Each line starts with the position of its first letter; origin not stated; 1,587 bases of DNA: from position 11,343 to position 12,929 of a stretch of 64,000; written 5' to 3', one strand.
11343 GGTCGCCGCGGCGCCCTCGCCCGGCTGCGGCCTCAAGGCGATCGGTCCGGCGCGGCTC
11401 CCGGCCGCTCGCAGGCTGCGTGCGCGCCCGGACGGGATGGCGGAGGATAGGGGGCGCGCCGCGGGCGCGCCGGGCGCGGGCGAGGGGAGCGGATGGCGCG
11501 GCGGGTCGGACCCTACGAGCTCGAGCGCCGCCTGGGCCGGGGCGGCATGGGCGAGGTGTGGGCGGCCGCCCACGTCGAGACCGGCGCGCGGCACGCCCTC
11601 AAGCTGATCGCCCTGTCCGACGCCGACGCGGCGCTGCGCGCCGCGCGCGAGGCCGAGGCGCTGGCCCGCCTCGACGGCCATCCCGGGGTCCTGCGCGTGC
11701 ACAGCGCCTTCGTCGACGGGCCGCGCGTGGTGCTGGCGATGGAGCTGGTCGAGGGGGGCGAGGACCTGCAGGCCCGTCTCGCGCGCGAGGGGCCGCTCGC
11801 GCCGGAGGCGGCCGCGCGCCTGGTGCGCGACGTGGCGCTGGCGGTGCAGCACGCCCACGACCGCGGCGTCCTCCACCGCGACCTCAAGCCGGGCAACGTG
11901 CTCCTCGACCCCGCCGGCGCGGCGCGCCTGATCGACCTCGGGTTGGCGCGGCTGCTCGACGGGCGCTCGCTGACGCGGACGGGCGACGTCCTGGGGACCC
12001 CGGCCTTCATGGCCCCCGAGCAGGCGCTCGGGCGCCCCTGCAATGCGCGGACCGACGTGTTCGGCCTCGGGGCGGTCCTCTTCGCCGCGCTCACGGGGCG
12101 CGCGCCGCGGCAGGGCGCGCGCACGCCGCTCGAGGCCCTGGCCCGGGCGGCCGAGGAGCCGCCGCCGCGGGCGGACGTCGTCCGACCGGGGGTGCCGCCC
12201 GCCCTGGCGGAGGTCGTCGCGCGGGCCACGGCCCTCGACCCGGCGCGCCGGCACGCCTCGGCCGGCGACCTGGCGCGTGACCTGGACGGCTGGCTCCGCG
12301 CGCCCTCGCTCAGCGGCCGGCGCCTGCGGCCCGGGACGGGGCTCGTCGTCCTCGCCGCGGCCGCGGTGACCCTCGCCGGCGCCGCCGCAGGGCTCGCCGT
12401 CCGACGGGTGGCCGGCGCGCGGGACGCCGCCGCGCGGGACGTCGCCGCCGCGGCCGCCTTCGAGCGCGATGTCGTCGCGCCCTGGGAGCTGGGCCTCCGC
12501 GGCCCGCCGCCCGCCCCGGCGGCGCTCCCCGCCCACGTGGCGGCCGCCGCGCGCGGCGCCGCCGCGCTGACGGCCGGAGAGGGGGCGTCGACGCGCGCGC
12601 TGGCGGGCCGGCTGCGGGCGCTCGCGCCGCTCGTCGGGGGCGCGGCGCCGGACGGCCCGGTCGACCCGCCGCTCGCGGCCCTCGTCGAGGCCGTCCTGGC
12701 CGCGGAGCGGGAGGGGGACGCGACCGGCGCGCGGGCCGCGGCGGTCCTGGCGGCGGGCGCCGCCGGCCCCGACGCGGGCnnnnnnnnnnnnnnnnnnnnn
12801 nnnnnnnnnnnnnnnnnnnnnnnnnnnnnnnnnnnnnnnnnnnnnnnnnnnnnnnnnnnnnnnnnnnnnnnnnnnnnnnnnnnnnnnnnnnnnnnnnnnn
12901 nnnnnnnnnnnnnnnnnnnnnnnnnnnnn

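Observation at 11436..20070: Direct ~2.8-kb duplication carrying two paralogous Ser/Thr kinase genes that bracket uvrA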

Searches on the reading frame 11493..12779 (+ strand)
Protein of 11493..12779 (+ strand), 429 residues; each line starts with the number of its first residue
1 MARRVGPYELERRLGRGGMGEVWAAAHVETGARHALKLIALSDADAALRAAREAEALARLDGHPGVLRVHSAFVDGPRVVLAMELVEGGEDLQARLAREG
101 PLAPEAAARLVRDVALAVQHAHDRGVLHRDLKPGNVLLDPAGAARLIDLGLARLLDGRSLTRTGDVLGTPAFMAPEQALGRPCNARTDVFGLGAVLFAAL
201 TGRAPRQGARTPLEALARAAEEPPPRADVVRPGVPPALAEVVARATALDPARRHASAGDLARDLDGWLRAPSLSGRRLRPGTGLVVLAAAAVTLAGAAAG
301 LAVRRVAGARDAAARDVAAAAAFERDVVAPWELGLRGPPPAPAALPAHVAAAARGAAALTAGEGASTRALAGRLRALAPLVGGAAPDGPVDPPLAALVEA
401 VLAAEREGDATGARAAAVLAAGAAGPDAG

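Call 13: search_protein_families(library=pfam, proteins=[window:11493-12779:+], max_evalue=0.01)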
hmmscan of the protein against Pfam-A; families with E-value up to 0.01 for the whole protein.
window:11493-12779:+ (429 aa): 6 families
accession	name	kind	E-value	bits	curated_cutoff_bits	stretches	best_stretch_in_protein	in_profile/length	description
PF00069.31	Pkinase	-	2.6e-42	145.5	31.7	1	8-210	1-201/263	Protein kinase domain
PF07714.23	PK_Tyr_Ser-Thr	-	2.4e-23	83.2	23.1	1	9-253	2-248/258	Protein tyrosine and serine/threonine kinase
PF06293.20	Kdo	-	1.9e-07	31.2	21.3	1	78-152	91-169/207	Lipopolysaccharide kinase (Kdo/WaaP) family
PF01636.29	APH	-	2.9e-05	24.4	23.2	1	96-154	140-199/239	Phosphotransferase enzyme family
PF17667.7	Pkinase_fungal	-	0.00049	19.4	24.1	1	113-179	294-366/387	Fungal protein kinase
PF03109.22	ABC1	-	0.0019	17.8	22.9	1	80-156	144-218/244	ABC1 atypical kinase-like domain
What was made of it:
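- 11493..12757 (+): Copy 1, ancestral frame part 1. Contains a Hanks-type kinase domain (GRGGMG, HALK, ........, DLG, APE), a single hydrophobic helix (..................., about 12345-12401) and the start of the outer domain. Pfam Pkinase E=2.6e-42, call 13.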

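Call 46: find_homologous_proteins(query=window:11493-12755:+, max_evalue=1e-20)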
Query window:11493-12755:+ (421 aa): 839 proteins with E <= 1e-20 among 8000 candidates; the best 120 are listed.
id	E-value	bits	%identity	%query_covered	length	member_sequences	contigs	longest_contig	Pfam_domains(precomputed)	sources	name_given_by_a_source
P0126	4.1e-63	232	43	58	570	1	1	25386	PF06293.21,PF07714.24,PF00069.32,PF03109.23,PF14531.13,PF17667.8,PF01636.30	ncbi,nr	ncbi:MAG: serine/threonine protein kinase, partial [Planctomycetes bacterium]|nr:serine/threonine pr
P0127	1.3e-61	228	57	59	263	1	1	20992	PF07714.24,PF00069.32,PF19974.6,PF01636.30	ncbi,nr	ncbi:MAG: serine/threonine protein kinase, partial [Planctomycetes bacterium]|nr:serine/threonine pr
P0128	2.0e-58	217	54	60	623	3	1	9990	PF07714.24,PF00069.32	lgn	-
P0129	1.2e-57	214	52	56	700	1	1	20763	PF07714.24,PF00069.32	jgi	jgi:serine/threonine-protein kinase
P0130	6.0e-57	212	56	58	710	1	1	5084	PF07714.24,PF00069.32,PF13371.13,PF13428.13,PF07719.24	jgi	jgi:serine/threonine-protein kinase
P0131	2.8e-56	210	44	62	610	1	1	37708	PF06293.21,PF07714.24,PF00069.32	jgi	jgi:serine/threonine protein kinase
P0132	7.8e-56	208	52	60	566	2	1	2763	PF07714.24,PF00069.32,PF01636.30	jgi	-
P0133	5.7e-54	202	48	59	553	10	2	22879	PF07714.24,PF00069.32,PF03109.23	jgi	jgi:serine/threonine-protein kinase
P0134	9.7e-54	202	55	64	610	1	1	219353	PF07714.24,PF00069.32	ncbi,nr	ncbi:MAG: serine/threonine protein kinase [Planctomycetes bacterium]|nr:serine/threonine protein kin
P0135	2.3e-53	200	51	70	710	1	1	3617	PF07714.24,PF00069.32,PF00515.35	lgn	-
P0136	5.6e-53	199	49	62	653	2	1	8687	PF07714.24,PF00069.32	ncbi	-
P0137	5.6e-53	199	52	54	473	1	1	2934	PF07714.24,PF00069.32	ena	-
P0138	5.7e-53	199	53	60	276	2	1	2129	PF07714.24,PF00069.32,PF01636.30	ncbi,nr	ncbi:MAG: serine/threonine protein kinase, partial [Planctomycetota bacterium]|nr:serine/threonine p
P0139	7.2e-53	199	55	60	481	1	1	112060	PF07714.24,PF00069.32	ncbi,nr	ncbi:MAG: serine/threonine protein kinase [Planctomycetes bacterium]|nr:serine/threonine protein kin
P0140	2.6e-52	197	51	59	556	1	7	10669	PF07714.24,PF00069.32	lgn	-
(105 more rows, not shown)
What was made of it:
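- Closest known: Bacterial Hanks-type. Same: The nearest kinase domains are from Planctomycetota MAGs at 43-57% identity (call 46).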
